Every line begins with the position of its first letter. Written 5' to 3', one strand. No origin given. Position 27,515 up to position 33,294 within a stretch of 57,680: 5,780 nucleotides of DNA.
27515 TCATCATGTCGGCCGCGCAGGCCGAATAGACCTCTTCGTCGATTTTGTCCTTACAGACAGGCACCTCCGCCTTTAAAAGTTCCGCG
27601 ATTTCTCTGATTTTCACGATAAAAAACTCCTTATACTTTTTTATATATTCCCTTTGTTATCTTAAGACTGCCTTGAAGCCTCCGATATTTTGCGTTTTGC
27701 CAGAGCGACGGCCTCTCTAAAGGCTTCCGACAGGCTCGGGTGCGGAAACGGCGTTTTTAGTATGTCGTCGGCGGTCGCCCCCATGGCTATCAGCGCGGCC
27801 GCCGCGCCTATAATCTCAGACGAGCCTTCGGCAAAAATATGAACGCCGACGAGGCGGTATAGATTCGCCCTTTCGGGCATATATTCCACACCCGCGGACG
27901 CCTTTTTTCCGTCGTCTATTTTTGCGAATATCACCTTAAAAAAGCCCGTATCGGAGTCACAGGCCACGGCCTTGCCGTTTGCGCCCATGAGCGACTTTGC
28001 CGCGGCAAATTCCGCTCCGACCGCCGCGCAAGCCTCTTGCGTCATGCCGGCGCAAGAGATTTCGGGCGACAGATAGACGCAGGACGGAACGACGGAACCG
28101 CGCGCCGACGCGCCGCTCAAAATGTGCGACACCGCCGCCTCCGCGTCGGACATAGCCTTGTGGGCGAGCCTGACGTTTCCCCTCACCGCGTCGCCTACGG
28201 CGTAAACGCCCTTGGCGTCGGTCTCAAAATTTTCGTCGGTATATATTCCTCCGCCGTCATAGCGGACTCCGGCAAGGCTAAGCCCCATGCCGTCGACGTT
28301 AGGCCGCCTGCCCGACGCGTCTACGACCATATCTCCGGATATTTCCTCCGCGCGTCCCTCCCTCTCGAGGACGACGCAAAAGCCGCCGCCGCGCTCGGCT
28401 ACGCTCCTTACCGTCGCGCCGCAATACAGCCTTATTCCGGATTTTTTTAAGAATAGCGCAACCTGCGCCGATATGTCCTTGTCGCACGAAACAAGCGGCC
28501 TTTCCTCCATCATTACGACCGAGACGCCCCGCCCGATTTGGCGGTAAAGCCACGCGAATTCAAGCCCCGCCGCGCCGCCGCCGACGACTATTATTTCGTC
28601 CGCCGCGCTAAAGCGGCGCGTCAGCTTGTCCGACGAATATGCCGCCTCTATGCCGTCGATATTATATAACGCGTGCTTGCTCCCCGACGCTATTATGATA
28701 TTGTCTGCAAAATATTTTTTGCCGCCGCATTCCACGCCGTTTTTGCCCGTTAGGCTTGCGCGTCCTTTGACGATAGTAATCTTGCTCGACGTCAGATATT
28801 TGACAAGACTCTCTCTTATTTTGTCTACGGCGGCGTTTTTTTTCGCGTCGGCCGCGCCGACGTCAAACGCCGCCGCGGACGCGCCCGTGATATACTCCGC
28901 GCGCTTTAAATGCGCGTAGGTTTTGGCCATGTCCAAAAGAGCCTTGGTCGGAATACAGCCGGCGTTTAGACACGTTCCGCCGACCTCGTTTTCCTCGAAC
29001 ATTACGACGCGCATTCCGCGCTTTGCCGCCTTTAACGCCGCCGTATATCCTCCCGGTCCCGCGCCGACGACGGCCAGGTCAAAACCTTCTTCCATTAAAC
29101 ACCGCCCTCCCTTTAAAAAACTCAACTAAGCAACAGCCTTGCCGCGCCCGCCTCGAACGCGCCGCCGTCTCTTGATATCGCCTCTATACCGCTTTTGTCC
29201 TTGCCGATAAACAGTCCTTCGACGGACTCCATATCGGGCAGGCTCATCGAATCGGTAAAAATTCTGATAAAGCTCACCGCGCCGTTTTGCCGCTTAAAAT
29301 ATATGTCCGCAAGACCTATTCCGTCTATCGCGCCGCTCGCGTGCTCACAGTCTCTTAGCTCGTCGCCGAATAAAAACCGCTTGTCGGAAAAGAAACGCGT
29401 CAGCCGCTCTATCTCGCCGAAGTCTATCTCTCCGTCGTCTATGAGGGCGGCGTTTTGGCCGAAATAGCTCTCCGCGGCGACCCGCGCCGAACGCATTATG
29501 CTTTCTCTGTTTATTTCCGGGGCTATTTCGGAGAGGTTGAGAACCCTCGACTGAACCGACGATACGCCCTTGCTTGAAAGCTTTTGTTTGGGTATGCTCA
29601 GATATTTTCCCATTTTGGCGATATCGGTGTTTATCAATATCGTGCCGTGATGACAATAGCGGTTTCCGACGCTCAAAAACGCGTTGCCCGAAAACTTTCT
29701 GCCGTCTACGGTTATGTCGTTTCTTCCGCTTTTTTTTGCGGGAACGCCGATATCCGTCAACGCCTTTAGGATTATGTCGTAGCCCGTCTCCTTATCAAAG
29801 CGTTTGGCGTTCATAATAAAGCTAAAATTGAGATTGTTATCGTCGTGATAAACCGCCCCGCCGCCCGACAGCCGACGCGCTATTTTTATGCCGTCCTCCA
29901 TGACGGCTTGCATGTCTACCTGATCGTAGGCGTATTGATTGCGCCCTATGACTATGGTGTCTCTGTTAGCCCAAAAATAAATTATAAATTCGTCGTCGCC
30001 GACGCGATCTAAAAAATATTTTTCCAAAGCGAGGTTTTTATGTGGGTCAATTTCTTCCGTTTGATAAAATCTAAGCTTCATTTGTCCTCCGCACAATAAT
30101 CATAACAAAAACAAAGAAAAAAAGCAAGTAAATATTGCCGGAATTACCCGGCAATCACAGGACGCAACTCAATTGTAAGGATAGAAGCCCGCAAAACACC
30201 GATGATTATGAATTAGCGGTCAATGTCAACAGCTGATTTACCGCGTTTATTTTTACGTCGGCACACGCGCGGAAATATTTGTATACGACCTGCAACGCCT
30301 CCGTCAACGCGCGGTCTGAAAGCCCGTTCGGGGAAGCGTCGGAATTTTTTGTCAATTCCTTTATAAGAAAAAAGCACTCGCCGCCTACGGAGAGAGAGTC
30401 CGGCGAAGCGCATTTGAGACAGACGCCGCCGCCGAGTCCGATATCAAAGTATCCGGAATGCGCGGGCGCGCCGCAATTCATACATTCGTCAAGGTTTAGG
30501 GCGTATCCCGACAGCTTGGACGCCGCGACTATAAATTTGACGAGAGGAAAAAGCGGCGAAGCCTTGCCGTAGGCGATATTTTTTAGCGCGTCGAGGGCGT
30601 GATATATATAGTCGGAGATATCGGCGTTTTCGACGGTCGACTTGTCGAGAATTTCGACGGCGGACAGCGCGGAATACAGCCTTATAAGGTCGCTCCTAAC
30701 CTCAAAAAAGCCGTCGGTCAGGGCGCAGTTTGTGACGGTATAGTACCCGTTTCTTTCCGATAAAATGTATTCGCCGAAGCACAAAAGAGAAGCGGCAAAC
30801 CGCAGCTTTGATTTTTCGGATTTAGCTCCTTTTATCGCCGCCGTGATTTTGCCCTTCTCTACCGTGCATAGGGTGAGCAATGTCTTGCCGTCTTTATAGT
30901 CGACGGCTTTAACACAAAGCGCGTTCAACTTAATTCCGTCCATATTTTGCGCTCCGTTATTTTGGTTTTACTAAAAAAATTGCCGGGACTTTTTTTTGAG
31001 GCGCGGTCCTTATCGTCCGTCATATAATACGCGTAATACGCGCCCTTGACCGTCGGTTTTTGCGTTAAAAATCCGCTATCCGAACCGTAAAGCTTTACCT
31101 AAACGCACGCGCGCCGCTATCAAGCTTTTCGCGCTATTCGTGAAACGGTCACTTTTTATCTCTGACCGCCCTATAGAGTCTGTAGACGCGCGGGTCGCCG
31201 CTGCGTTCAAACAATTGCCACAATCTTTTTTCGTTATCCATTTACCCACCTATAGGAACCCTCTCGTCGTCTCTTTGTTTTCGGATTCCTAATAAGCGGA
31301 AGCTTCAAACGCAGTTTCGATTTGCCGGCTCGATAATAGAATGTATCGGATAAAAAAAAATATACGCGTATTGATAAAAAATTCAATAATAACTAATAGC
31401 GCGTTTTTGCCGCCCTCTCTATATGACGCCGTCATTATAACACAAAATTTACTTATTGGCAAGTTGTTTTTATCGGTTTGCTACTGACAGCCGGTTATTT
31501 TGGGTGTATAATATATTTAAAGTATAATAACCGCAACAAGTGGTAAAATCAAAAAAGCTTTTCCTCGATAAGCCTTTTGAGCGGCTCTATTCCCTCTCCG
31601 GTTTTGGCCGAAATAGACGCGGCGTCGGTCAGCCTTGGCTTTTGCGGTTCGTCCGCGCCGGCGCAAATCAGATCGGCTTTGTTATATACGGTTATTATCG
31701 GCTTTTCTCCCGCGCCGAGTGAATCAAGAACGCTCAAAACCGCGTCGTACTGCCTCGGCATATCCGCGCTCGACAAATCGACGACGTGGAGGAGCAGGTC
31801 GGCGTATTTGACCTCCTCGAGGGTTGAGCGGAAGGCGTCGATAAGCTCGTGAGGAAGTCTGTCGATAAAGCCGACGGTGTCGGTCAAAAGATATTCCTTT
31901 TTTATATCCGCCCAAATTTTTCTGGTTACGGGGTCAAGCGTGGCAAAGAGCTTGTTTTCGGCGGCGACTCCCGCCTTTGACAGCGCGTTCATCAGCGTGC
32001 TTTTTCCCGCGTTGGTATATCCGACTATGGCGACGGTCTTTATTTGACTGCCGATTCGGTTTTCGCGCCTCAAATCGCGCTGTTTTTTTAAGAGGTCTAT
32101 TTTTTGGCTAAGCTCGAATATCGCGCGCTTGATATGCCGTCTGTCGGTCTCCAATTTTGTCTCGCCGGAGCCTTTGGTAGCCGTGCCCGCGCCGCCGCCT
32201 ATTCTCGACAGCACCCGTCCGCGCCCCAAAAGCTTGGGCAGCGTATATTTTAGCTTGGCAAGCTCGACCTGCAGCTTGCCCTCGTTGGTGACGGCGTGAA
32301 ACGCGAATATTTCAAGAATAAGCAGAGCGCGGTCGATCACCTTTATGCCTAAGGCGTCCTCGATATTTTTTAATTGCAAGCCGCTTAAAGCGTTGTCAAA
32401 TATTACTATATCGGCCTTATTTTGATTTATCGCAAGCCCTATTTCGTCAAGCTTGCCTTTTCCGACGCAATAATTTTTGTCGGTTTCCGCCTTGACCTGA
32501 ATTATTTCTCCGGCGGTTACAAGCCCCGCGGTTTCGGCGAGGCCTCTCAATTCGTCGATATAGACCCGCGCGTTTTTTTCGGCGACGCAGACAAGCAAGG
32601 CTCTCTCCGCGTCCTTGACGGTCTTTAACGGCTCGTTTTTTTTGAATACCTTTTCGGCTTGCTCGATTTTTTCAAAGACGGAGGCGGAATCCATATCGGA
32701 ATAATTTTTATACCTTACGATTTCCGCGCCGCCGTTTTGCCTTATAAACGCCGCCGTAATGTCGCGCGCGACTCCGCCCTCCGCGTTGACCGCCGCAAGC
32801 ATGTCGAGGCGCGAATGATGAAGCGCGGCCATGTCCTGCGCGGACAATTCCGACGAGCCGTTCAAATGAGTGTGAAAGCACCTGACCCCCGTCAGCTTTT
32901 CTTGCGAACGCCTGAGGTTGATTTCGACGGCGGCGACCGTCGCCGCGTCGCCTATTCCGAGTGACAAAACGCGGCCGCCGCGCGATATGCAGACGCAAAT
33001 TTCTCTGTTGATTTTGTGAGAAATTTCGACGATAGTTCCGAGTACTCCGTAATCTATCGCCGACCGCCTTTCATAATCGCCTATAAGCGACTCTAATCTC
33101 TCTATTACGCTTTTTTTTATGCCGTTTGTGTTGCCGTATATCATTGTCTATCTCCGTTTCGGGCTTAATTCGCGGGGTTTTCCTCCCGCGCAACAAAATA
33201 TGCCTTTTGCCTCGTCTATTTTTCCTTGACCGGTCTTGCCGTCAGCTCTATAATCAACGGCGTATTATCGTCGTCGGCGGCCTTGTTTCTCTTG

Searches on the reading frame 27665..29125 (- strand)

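Call 98: search_protein_families(library=pfam, max_evalue=0.00001, proteins=[window:27665-29125:-])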
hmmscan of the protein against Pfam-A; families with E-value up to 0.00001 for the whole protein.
window:27665-29125:- (487 aa): 11 families
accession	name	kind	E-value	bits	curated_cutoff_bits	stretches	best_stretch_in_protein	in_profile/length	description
PF07992.20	Pyr_redox_2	-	2.6e-57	194.9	26.1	1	15-328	1-291/291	Pyridine nucleotide-disulphide oxidoreductase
PF02852.28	Pyr_redox_dim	-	1.8e-21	76.8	25.3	2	424-472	61-109/110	Pyridine nucleotide-disulphide oxidoreductase, dimerisation domain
PF13738.12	Pyr_redox_3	-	3.1e-16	60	30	1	19-311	2-305/305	Pyridine nucleotide-disulphide oxidoreductase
PF00070.33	Pyr_redox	-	3.8e-15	56.6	22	1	178-248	2-72/82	Pyridine nucleotide-disulphide oxidoreductase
PF01134.28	GIDA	-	2.2e-12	47.2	22.1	1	16-150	1-152/391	Glucose inhibited division protein A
PF13450.12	NAD_binding_8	-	1.3e-11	45.1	21.9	0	19-52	1-35/68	NAD(P)-binding Rossmann-like domain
PF12831.13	FAD_oxidored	-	3e-11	43.7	27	1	16-59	1-45/416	FAD dependent oxidoreductase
PF00890.30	FAD_binding_2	-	1.1e-08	35.1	20.4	0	16-52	1-38/414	FAD binding domain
PF03486.20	HI0933_like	-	2.3e-07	31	50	0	16-49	2-35/244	HI0933-like protein Rossmann domain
PF01266.30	DAO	-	5e-07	30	27.9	0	16-51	1-38/353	FAD dependent oxidoreductase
PF01946.23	Thi4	-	1.3e-06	28.3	26.2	0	16-51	19-56/235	Thi4 family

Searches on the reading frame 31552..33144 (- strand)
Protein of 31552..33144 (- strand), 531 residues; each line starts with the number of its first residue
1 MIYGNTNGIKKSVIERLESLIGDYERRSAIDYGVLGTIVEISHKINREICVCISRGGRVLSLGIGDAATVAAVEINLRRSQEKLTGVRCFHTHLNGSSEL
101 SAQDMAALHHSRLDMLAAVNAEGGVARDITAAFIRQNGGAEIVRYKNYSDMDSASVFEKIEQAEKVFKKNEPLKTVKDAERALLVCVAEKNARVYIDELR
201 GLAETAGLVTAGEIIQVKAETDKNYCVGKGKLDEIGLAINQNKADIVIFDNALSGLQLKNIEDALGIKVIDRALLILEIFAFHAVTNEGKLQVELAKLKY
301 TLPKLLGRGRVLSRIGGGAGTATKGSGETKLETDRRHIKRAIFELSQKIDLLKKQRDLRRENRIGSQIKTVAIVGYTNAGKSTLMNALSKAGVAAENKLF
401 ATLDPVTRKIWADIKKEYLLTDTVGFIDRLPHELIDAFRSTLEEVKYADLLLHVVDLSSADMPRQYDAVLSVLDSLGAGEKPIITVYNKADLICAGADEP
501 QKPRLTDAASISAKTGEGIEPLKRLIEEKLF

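Call 98: search_protein_families(library=pfam, max_evalue=0.00001, proteins=[window:31552-33144:-])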
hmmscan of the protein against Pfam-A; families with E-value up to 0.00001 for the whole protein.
window:31552-33144:- (531 aa): 3 families
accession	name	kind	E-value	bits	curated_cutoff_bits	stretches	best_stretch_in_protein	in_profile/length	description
PF13167.11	GTP-bdg_N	-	5.8e-28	97.8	25.4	1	195-281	3-89/89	GTP-binding GTPase N-terminal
PF16360.10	GTP-bdg_M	-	9.1e-26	90.7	29.5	1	283-363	1-79/79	GTP-binding GTPase Middle Region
PF01926.29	MMR_HSR1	-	5.3e-22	78.5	21.9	1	370-489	1-113/113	50S ribosome-binding GTPase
